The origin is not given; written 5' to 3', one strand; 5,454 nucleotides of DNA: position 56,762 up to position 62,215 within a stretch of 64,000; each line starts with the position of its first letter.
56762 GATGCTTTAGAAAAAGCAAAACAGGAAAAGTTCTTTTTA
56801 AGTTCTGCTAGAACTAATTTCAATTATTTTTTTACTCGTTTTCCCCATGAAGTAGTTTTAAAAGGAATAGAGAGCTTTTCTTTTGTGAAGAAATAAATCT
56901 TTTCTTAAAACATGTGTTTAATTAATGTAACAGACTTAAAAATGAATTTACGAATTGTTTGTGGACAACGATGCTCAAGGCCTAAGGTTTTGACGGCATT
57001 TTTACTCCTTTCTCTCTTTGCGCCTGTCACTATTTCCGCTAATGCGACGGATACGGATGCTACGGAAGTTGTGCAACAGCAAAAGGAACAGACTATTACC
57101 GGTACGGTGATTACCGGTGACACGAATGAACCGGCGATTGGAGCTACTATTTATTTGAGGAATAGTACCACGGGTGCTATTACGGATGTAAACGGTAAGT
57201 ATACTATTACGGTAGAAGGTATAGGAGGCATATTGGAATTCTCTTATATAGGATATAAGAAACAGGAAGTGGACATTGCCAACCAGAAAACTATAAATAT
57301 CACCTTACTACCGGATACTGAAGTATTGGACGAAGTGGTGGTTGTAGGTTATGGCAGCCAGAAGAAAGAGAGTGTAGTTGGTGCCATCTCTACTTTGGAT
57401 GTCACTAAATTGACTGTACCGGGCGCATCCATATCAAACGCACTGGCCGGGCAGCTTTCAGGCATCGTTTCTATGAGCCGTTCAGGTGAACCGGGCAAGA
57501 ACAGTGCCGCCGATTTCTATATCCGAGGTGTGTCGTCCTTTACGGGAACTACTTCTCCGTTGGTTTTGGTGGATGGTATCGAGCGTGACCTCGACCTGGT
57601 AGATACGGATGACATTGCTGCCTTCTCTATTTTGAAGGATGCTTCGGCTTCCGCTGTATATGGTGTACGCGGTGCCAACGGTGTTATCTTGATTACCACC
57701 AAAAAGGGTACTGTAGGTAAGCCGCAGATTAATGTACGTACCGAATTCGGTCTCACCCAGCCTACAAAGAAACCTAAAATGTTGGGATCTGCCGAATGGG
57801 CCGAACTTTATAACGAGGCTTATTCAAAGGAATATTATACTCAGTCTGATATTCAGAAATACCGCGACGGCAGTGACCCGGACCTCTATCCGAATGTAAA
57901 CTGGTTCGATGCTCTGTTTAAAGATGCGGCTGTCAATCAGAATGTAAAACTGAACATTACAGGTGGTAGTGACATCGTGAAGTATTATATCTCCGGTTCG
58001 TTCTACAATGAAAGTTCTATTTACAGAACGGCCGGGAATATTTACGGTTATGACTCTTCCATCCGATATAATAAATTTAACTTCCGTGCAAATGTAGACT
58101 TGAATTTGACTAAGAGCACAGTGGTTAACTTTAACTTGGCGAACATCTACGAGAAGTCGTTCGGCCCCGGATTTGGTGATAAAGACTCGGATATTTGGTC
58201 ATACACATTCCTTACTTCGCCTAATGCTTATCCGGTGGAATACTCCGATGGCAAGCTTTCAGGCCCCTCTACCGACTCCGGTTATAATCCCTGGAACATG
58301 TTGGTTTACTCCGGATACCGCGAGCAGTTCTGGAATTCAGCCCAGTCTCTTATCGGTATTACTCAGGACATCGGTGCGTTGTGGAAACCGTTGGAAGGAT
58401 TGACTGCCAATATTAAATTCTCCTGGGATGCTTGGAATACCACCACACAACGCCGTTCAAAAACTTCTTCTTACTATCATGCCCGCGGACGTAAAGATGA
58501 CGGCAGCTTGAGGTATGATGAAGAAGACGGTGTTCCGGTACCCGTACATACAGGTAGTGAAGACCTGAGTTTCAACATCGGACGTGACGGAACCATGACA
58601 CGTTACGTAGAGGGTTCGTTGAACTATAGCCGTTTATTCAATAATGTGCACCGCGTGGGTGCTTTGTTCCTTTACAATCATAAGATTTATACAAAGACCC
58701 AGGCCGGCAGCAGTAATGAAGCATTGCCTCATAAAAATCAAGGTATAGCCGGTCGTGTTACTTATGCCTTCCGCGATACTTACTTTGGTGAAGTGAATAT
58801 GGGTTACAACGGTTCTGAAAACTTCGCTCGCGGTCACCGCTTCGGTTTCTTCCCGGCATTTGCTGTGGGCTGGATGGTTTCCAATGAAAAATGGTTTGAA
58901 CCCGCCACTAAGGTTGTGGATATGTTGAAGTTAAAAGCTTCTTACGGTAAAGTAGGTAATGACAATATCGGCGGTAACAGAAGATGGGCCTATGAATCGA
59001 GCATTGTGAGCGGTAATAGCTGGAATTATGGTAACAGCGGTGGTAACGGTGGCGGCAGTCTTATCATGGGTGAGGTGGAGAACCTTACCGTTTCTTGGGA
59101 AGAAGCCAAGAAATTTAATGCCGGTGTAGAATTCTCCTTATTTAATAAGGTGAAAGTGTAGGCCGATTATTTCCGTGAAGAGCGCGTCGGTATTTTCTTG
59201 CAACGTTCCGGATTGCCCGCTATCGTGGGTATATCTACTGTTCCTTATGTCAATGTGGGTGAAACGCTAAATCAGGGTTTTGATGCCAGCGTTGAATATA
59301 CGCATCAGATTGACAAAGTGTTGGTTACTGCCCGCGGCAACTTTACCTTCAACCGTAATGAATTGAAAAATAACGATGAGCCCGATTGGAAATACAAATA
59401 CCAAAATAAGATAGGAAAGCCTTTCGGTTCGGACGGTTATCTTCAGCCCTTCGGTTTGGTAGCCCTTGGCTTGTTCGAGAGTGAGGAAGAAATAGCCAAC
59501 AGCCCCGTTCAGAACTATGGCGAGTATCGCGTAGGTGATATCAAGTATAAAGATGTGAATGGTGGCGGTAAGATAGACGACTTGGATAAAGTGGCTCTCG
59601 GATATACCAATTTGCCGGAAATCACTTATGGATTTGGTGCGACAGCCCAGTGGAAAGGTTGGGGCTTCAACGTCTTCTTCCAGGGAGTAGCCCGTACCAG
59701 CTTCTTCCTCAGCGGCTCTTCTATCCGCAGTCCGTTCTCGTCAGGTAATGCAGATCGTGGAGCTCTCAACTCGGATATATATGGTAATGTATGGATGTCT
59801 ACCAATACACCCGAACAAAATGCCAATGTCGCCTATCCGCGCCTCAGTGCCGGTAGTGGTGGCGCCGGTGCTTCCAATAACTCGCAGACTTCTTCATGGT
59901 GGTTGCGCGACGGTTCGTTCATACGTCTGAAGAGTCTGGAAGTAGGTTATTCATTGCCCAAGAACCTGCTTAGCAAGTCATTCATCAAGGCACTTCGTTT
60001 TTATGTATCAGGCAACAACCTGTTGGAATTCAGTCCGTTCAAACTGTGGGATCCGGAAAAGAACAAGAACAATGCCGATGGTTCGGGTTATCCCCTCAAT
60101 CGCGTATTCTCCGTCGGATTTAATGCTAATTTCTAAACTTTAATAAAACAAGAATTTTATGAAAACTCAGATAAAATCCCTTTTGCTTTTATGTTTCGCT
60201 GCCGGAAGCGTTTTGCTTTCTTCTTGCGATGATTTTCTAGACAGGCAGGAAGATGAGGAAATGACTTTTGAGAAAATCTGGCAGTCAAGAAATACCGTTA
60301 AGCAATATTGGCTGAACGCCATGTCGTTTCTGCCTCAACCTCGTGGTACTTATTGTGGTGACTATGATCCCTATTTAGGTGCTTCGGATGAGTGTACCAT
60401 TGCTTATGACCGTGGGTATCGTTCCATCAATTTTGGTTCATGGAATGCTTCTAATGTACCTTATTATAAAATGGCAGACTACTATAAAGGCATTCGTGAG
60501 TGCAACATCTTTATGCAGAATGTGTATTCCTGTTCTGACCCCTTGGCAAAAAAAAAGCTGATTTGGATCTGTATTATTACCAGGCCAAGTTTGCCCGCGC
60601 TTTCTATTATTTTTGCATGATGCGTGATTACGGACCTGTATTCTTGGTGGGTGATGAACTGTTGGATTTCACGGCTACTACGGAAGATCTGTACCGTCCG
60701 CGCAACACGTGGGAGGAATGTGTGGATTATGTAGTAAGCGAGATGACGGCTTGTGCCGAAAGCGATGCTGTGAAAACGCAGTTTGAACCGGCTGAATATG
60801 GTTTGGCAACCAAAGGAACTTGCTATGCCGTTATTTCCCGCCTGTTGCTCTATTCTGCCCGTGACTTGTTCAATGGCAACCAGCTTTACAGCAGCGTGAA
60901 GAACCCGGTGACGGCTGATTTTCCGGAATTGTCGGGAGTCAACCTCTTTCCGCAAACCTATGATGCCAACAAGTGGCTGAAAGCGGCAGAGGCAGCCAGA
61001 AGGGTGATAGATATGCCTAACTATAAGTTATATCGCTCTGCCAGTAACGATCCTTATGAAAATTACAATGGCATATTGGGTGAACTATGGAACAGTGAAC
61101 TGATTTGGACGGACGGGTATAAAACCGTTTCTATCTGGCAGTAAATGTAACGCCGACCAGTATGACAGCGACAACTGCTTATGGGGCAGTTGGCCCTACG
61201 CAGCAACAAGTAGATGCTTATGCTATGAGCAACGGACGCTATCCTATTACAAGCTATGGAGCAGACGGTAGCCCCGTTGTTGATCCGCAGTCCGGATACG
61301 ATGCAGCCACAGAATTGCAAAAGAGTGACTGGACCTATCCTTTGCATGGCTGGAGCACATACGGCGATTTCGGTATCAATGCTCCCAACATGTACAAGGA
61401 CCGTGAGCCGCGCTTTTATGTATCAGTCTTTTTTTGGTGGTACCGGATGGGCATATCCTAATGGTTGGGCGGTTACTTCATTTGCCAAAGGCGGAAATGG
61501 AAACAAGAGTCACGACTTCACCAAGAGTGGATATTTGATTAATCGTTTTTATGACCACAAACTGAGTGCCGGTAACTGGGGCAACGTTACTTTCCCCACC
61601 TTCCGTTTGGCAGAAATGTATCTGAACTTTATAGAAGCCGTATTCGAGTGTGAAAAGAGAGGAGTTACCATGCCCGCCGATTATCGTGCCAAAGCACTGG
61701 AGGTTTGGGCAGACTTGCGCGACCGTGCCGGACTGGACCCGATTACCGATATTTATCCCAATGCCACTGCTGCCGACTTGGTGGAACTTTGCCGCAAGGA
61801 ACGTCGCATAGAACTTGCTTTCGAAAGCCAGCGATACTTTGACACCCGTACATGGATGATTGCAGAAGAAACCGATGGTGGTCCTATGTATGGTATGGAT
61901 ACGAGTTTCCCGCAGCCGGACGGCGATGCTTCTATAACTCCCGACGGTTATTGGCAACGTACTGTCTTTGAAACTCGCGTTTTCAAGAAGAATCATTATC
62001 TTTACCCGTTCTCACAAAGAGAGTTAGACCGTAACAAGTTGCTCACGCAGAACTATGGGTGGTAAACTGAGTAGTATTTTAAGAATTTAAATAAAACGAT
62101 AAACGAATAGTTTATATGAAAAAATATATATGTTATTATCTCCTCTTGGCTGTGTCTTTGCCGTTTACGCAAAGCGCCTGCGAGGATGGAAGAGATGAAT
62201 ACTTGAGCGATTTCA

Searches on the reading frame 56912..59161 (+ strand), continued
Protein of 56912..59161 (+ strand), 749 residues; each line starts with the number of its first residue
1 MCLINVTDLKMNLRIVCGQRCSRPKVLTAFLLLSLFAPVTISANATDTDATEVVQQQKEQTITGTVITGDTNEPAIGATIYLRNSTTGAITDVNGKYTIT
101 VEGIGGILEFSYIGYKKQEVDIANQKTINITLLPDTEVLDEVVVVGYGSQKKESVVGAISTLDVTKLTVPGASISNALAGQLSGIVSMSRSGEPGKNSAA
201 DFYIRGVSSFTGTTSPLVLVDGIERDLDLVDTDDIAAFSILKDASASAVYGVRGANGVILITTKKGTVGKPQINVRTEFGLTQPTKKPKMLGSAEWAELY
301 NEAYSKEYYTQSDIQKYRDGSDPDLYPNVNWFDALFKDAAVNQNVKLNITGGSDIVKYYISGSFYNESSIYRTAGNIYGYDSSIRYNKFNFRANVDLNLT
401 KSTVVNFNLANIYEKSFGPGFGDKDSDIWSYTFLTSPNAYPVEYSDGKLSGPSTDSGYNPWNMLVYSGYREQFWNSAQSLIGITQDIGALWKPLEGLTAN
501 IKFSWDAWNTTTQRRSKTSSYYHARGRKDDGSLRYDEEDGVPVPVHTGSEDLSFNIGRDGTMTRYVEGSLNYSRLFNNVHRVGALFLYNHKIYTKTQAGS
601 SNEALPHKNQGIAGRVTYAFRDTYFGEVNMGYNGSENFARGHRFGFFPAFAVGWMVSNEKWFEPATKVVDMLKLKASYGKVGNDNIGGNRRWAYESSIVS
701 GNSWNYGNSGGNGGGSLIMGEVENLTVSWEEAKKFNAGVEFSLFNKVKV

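Call 71: find_encoding_contigs(protein=P0154, flank=2000, max_places=10)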
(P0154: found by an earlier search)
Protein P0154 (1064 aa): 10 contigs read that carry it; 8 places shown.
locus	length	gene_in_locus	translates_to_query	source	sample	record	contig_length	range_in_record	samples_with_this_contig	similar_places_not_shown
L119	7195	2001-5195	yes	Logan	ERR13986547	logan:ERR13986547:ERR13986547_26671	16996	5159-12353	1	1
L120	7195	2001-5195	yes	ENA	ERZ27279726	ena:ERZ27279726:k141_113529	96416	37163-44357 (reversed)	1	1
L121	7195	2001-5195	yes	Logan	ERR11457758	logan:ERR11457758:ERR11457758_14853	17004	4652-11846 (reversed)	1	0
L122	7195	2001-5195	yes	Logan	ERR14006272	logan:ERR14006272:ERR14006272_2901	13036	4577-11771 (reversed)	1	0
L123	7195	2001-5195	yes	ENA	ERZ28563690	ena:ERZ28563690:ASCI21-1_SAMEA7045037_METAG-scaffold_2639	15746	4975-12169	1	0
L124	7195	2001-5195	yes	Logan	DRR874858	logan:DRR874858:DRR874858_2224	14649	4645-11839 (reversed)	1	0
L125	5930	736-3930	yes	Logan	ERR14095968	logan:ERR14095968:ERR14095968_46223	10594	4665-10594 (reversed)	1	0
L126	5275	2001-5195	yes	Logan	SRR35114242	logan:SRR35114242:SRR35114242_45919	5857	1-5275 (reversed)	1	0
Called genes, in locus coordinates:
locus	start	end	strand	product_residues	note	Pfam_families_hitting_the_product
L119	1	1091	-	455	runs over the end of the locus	PF18073:Zn_ribbon_LapB, PF13481:AAA_25, PF03796:DnaB_C (faint), PF06745:ATPase (weak), PF13401:AAA_22 (weak), PF13541:ChlI, PF05362:Lon_C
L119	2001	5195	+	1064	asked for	PF13620:CarboxypepD_reg, PF13715:CarbopepD_reg_2, PF07715:Plug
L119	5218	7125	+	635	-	PF14322:SusD-like_3, PF07980:SusD_RagB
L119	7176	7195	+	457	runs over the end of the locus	PF08522:BT_3987-like_N, PF00754:F5_F8_type_C (weak)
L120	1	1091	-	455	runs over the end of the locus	PF18073:Zn_ribbon_LapB, PF13481:AAA_25, PF03796:DnaB_C (faint), PF06745:ATPase (weak), PF13401:AAA_22 (weak), PF13541:ChlI, PF05362:Lon_C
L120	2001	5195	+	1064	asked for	PF13620:CarboxypepD_reg, PF13715:CarbopepD_reg_2, PF07715:Plug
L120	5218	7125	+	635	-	PF14322:SusD-like_3, PF07980:SusD_RagB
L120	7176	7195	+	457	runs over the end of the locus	PF08522:BT_3987-like_N, PF00754:F5_F8_type_C (weak)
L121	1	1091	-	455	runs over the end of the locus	PF18073:Zn_ribbon_LapB, PF13481:AAA_25, PF03796:DnaB_C (faint), PF06745:ATPase (weak), PF13401:AAA_22 (weak), PF13541:ChlI, PF05362:Lon_C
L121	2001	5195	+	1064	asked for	PF13620:CarboxypepD_reg, PF13715:CarbopepD_reg_2, PF07715:Plug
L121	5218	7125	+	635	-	PF14322:SusD-like_3, PF07980:SusD_RagB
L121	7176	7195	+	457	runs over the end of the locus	PF08522:BT_3987-like_N, PF00754:F5_F8_type_C (weak)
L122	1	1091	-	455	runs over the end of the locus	PF18073:Zn_ribbon_LapB, PF13481:AAA_25, PF03796:DnaB_C (faint), PF06745:ATPase (weak), PF13401:AAA_22 (weak), PF13541:ChlI, PF05362:Lon_C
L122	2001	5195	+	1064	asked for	PF13620:CarboxypepD_reg, PF13715:CarbopepD_reg_2, PF07715:Plug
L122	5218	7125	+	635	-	PF14322:SusD-like_3, PF07980:SusD_RagB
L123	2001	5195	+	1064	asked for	PF13620:CarboxypepD_reg, PF13715:CarbopepD_reg_2, PF07715:Plug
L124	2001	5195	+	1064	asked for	PF13620:CarboxypepD_reg, PF13715:CarbopepD_reg_2, PF07715:Plug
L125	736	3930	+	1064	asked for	PF13620:CarboxypepD_reg, PF13715:CarbopepD_reg_2, PF07715:Plug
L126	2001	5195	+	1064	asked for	PF13620:CarboxypepD_reg, PF13715:CarbopepD_reg_2, PF07715:Plug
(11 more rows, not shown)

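Call 72: find_encoding_contigs(protein=P0155, flank=2000, max_places=10)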
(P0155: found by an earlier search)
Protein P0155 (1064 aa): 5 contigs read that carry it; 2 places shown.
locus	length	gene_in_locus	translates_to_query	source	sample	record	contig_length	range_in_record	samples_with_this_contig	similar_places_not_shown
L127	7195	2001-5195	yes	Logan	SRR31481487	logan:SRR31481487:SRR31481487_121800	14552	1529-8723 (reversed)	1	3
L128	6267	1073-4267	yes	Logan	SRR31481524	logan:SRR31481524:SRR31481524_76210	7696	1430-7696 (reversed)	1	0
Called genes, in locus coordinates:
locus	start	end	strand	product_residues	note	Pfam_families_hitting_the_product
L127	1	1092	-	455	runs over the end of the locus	PF18073:Zn_ribbon_LapB, PF13481:AAA_25, PF03796:DnaB_C (faint), PF06745:ATPase (weak), PF13401:AAA_22 (weak), PF13541:ChlI, PF05362:Lon_C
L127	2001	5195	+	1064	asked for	PF13620:CarboxypepD_reg, PF13715:CarbopepD_reg_2, PF07715:Plug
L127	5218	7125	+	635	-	PF14322:SusD-like_3, PF07980:SusD_RagB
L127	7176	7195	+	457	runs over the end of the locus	PF08522:BT_3987-like_N, PF00754:F5_F8_type_C (weak)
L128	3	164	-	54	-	?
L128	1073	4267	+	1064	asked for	PF13620:CarboxypepD_reg, PF13715:CarbopepD_reg_2, PF07715:Plug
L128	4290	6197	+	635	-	PF14322:SusD-like_3, PF07980:SusD_RagB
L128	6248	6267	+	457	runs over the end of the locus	PF08522:BT_3987-like_N, PF00754:F5_F8_type_C (weak)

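Call 74: search_protein_families(library=pfam, proteins=[L070:11663-12217:+, L070:10155-11546:+], max_evalue=0.001)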
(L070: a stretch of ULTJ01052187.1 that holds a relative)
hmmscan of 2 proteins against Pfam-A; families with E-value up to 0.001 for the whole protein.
L070:11663-12217:+ (185 aa): 2 families
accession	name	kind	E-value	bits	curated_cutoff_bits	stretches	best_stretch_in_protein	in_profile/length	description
PF19190.6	BACON_2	-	7.5e-12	45.5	25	1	47-125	8-91/94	Viral BACON domain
PF13004.13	BACON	-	2.4e-08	34.3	25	1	69-125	2-60/61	Putative binding domain, N-terminal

L070:10155-11546:+ (464 aa): 2 families
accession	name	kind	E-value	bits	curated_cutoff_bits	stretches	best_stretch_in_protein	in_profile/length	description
PF08522.16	BT_3987-like_N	-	1.6e-27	97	25.9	2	44-160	5-119/120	BT_3987-like, N-terminal domain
PF00754.31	F5_F8_type_C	-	3.1e-06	27.7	28.2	1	330-448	10-120/127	F5/8 type C domain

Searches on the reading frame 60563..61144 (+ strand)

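Call 7: search_protein_families(library=pfam, proteins=[window:60563-61144:+])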
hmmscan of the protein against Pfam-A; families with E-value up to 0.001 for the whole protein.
window:60563-61144:+ (193 aa): 1 family
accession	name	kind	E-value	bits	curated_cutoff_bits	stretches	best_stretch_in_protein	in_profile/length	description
PF14322.12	SusD-like_3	-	7.2e-09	36.6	27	1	7-96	111-191/191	Starch-binding associating with outer membrane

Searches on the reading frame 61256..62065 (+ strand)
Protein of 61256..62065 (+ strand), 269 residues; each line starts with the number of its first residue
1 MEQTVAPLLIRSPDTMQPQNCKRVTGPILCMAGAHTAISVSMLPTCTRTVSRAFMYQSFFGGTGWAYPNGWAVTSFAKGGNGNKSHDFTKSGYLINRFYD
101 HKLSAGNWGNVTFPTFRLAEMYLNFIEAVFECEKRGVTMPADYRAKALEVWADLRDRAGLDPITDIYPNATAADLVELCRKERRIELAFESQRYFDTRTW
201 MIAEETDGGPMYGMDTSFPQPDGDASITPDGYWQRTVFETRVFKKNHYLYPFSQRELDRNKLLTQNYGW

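Call 7: search_protein_families(library=pfam, proteins=[window:61256-62065:+])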
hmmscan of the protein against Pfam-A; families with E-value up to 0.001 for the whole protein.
window:61256-62065:+ (269 aa): 1 family
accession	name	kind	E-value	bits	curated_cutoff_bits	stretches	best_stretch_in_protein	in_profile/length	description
PF07980.17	SusD_RagB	-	9.9e-47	160.4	23.1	1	64-269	104-297/297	SusD family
